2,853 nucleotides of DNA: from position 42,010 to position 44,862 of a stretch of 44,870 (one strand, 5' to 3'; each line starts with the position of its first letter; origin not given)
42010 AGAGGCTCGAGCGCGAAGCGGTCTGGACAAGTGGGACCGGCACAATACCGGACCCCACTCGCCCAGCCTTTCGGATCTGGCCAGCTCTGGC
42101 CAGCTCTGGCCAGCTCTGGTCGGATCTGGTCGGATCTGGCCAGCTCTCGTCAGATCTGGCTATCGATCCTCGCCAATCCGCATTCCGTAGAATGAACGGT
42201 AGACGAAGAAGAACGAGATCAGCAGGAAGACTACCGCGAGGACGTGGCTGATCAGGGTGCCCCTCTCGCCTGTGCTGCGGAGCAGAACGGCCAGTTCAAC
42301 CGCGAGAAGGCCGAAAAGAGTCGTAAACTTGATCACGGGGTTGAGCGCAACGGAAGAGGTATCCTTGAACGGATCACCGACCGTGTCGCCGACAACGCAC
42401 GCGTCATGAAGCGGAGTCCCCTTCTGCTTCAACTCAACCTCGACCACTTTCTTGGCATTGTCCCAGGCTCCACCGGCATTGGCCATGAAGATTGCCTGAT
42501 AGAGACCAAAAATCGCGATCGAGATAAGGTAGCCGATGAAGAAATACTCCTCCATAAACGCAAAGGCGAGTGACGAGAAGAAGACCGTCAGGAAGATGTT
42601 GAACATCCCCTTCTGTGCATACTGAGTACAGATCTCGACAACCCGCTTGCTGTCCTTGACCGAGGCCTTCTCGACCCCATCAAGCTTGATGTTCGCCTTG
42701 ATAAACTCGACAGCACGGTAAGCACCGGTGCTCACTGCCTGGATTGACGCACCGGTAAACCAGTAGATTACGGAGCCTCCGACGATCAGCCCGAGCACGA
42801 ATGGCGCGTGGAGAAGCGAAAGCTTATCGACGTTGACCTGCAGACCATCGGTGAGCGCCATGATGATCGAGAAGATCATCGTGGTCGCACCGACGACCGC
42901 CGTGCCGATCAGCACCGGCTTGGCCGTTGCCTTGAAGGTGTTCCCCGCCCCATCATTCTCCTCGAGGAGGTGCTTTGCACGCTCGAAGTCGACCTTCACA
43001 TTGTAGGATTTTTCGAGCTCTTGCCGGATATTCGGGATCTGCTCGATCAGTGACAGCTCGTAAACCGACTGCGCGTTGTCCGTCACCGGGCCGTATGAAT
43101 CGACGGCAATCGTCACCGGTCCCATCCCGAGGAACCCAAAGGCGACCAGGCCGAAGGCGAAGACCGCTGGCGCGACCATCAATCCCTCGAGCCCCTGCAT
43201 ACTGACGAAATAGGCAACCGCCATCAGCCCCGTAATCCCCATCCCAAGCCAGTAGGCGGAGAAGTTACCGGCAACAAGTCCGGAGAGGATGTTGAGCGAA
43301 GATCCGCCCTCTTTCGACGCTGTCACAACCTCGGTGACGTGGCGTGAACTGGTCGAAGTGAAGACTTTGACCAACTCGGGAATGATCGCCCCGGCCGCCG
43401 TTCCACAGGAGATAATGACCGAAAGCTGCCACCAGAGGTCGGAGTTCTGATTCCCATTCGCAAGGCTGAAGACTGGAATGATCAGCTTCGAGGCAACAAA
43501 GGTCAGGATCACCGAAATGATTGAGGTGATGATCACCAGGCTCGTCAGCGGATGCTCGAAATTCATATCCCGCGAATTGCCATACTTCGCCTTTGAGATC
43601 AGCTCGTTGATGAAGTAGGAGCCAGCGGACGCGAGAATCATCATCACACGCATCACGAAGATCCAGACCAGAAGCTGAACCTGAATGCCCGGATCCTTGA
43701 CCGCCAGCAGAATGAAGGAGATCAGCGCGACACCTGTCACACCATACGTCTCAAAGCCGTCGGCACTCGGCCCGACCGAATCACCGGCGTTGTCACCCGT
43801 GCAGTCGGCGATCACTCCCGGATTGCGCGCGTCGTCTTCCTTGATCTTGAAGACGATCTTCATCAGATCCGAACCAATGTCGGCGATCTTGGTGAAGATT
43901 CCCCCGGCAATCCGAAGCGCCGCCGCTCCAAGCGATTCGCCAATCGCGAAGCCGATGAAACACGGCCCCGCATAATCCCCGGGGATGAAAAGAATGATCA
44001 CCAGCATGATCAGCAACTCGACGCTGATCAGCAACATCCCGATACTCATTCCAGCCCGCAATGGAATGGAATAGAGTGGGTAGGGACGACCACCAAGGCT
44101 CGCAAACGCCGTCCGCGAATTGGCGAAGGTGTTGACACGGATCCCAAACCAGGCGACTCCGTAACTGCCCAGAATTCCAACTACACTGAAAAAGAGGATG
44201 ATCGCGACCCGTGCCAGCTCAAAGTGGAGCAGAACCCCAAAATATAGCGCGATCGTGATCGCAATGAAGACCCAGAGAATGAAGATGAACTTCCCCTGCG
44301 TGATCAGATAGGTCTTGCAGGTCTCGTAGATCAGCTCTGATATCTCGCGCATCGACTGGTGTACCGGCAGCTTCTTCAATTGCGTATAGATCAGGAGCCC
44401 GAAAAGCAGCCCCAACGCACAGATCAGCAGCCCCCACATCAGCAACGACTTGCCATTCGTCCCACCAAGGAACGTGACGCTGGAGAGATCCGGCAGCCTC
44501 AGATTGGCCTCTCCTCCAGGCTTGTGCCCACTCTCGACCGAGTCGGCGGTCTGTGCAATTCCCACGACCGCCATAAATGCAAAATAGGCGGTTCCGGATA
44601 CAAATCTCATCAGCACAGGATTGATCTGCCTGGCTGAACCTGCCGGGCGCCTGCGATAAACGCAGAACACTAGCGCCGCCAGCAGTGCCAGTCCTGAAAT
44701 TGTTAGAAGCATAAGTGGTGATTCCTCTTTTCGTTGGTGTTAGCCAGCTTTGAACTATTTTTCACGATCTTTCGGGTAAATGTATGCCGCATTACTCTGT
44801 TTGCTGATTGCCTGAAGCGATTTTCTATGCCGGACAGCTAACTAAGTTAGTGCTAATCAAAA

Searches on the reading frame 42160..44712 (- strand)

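Call 27: search_protein_families(library=pfam, proteins=[window:42160-44712:-])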
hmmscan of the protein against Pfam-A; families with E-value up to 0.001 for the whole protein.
window:42160-44712:- (850 aa): 1 family
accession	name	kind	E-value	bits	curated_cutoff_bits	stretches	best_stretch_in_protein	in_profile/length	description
PF03030.21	H_PPase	-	7.6e-184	613.4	29.7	1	100-803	2-644/645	Inorganic H+ pyrophosphatase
